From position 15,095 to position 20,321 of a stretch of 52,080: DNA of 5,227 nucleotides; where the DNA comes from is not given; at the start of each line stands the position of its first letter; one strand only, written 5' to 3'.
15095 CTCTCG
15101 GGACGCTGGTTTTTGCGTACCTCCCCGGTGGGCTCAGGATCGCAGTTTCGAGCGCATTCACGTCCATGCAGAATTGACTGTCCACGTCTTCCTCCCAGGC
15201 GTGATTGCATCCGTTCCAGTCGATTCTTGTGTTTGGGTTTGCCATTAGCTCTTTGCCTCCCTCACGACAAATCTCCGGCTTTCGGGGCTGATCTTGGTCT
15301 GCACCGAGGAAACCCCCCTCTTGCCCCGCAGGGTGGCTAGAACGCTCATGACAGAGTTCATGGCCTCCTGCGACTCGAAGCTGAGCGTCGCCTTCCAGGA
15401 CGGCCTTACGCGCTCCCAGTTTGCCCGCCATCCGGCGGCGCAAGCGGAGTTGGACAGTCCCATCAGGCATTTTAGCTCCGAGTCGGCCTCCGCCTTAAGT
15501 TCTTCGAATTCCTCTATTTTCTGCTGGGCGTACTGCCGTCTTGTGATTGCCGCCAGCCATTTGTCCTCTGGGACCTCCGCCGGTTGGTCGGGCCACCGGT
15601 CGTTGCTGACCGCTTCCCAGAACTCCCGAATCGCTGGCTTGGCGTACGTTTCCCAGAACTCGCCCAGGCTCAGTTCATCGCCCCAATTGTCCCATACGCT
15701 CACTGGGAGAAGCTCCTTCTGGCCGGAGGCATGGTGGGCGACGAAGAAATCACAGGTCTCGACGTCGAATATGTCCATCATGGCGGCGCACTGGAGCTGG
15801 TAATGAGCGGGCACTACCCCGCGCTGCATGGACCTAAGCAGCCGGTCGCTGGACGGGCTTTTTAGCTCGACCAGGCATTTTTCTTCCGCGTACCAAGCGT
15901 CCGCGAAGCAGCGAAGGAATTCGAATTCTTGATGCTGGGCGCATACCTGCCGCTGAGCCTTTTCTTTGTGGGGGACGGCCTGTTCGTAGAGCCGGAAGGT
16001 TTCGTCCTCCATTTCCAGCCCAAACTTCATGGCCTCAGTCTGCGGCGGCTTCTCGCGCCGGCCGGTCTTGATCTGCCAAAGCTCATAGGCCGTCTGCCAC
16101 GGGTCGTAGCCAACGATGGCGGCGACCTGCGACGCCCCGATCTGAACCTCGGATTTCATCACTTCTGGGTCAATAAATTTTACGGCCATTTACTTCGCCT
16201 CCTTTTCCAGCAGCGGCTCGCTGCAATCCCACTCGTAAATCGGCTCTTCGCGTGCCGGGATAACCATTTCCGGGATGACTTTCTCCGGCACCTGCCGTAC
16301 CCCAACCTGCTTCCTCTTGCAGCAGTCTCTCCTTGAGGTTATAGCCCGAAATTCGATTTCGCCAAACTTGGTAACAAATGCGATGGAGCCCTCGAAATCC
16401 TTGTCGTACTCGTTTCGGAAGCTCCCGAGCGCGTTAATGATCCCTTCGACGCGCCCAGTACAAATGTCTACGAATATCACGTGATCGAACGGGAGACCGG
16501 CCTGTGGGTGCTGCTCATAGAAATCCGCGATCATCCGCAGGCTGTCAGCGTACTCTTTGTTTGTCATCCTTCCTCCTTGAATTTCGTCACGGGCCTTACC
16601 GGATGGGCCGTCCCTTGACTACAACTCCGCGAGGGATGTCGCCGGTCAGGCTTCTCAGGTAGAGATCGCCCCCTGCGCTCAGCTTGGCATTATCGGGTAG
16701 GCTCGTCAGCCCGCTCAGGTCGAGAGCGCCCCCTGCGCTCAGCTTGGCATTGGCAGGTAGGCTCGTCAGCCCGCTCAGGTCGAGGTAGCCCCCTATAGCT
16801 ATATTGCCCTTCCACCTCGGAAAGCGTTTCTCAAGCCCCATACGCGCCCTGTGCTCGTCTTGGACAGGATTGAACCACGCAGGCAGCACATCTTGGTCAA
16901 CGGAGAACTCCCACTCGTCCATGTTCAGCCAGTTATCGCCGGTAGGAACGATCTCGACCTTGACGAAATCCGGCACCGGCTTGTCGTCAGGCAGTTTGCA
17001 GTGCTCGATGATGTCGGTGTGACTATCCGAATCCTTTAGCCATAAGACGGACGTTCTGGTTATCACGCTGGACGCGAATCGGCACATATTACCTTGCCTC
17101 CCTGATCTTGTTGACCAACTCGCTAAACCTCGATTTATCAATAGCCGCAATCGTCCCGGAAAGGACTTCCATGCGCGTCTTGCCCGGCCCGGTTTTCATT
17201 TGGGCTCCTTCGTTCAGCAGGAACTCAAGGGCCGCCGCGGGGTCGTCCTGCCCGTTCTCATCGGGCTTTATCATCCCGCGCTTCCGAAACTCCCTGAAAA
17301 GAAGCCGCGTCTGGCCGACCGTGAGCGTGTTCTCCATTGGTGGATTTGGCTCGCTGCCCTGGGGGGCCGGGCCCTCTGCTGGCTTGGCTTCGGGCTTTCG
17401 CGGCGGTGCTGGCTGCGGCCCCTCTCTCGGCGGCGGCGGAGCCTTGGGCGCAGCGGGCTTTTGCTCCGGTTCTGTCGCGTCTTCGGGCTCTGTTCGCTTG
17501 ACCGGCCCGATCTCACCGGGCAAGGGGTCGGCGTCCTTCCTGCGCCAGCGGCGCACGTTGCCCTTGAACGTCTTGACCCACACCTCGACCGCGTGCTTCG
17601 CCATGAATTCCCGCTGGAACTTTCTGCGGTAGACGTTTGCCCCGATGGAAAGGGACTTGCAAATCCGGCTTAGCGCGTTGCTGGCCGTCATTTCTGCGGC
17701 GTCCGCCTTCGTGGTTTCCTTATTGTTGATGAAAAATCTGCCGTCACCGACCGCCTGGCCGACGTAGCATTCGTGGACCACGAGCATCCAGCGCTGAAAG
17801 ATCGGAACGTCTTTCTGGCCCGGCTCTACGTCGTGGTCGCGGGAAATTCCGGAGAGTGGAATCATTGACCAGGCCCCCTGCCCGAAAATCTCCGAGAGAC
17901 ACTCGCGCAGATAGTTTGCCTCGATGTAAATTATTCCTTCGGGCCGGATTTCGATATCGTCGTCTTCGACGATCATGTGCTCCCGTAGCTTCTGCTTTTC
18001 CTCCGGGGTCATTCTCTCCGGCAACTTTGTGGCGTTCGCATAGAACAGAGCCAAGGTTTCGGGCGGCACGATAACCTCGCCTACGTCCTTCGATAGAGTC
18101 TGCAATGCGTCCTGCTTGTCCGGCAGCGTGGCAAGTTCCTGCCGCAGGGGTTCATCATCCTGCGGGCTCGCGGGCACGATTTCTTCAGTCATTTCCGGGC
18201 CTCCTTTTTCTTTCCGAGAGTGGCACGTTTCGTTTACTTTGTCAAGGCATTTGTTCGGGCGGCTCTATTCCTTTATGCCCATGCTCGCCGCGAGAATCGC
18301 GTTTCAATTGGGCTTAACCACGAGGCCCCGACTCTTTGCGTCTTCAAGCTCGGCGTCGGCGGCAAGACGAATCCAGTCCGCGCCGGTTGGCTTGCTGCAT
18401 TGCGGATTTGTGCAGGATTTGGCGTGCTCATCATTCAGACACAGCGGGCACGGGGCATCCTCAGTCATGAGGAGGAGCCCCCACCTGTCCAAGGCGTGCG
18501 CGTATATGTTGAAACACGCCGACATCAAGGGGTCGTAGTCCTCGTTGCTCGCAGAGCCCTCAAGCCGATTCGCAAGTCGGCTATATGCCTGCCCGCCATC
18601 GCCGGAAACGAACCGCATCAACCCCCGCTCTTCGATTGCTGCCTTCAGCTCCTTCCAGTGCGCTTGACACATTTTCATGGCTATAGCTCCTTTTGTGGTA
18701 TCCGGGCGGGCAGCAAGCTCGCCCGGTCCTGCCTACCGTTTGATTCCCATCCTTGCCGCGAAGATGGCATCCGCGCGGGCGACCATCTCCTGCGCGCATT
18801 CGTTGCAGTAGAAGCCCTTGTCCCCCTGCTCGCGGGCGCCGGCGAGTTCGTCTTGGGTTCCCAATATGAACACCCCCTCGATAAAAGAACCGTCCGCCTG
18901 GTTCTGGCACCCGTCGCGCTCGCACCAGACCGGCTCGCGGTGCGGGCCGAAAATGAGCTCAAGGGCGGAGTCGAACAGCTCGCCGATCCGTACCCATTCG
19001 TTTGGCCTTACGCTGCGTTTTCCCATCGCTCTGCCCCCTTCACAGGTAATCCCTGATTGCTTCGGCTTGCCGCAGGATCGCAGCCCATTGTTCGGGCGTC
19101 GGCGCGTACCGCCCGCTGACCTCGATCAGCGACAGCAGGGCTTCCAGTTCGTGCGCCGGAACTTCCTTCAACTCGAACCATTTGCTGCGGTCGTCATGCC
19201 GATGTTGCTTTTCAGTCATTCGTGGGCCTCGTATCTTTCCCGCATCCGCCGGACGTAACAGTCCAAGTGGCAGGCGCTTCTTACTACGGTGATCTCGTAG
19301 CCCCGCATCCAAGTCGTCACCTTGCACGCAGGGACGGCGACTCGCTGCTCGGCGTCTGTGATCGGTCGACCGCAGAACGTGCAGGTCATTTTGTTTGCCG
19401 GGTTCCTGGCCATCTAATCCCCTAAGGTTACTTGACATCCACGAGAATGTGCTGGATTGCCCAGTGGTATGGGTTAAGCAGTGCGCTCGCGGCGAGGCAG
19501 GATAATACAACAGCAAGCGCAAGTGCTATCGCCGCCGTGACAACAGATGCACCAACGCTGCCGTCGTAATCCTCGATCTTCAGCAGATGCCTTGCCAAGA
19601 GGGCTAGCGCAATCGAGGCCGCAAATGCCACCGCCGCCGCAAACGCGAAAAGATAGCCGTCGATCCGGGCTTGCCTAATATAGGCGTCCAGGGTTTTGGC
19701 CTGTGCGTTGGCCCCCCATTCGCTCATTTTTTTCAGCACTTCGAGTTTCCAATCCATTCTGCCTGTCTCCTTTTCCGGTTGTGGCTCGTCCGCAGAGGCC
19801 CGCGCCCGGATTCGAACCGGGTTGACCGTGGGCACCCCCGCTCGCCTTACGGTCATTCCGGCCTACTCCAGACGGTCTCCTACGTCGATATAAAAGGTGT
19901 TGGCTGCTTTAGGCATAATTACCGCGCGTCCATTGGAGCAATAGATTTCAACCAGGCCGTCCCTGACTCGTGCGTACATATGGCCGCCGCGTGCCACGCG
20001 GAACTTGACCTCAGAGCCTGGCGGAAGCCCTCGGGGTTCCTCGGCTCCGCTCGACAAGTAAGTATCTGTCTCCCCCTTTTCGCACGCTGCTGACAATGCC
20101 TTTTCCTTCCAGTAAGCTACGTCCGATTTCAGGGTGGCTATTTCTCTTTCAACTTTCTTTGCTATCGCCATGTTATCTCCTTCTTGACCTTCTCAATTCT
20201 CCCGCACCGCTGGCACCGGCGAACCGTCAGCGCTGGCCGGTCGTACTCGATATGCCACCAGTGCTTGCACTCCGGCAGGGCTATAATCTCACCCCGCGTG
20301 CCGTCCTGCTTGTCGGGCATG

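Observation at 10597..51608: Genome-wide 13-bp palindrome TGTAA-N3-TTACA, restricted to non-coding or gene-boundary positions: a probable phage regulon signal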

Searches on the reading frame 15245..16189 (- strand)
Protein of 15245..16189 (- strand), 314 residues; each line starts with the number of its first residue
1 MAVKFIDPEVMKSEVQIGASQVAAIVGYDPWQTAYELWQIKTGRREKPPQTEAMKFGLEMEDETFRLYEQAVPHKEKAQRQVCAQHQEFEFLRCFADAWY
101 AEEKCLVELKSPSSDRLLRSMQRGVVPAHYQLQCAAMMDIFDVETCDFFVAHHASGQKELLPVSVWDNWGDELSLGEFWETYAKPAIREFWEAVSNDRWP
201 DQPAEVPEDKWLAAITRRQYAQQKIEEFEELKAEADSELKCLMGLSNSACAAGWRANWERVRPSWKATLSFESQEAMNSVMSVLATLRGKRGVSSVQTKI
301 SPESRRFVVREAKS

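Call 26: search_protein_families(library=pfam, proteins=[window:15245-16189:-], max_evalue=0.05)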
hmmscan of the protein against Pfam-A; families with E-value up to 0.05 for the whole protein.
window:15245-16189:- (314 aa): 1 family
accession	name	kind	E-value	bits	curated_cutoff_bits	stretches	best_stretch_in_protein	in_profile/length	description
PF09588.16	YqaJ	-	2.8e-18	67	22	1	16-139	9-145/150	YqaJ-like viral recombinase domain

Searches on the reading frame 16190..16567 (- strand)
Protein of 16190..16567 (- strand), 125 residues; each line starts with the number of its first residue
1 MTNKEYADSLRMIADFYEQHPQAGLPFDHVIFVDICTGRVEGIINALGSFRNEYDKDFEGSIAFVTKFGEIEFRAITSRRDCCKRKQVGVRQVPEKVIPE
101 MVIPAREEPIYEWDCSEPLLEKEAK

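Call 36: search_protein_families(library=pfam, proteins=[window:16190-16567:-], max_evalue=0.05)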
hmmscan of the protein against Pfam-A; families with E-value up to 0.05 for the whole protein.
window:16190-16567:- (125 aa): 0 families

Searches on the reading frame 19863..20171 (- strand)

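Call 36: search_protein_families(library=pfam, proteins=[window:19863-20171:-], max_evalue=0.05)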
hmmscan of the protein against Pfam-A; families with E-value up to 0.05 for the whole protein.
window:19863-20171:- (102 aa): 1 family
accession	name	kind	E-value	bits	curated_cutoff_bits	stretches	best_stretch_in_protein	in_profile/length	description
PF23886.1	DUF7239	-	1.3e-11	45.2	24.6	1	8-99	17-111/112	Family of unknown function (DUF7239)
